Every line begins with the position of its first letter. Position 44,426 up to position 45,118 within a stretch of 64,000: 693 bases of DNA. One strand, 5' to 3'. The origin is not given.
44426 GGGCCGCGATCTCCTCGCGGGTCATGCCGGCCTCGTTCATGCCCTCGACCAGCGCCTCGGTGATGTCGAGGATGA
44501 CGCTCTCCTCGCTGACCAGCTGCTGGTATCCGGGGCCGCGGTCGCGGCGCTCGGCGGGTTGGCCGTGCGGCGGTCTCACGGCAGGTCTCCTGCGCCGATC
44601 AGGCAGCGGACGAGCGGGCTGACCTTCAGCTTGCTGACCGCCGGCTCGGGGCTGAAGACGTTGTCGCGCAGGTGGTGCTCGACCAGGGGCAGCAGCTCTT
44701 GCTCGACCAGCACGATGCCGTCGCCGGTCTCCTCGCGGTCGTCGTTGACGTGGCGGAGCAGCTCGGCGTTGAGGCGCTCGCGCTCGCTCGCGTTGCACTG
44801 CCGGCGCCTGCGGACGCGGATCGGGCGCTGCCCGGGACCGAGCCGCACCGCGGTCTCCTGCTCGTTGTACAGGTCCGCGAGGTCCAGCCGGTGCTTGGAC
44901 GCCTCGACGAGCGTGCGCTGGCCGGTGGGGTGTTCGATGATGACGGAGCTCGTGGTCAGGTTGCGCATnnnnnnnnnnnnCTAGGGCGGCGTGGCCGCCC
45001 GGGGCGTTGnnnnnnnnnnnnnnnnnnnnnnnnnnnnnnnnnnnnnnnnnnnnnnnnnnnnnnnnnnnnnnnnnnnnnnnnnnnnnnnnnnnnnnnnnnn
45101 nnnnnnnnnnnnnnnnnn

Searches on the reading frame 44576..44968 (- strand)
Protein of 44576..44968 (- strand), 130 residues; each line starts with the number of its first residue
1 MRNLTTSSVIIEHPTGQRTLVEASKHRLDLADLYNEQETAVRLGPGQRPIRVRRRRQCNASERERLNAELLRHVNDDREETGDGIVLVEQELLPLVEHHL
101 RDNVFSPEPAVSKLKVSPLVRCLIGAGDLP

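Call 26: search_protein_families(library=pfam, proteins=[window:44576-44968:-], max_evalue=0.01)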
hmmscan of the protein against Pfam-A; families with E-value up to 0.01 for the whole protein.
window:44576-44968:- (130 aa): 0 families

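Call 86: search_protein_families(library=ncbifam, proteins=[window:44576-44968:-], max_evalue=0.1)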
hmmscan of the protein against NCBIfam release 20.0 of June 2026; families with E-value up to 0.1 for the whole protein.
window:44576-44968:- (130 aa): 0 families

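Call 100: search_solved_structures(query=window:44576-44968:-, max_evalue=1)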
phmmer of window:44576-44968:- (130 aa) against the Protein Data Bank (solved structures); distinct sequences matched with E-value up to 1: 0.
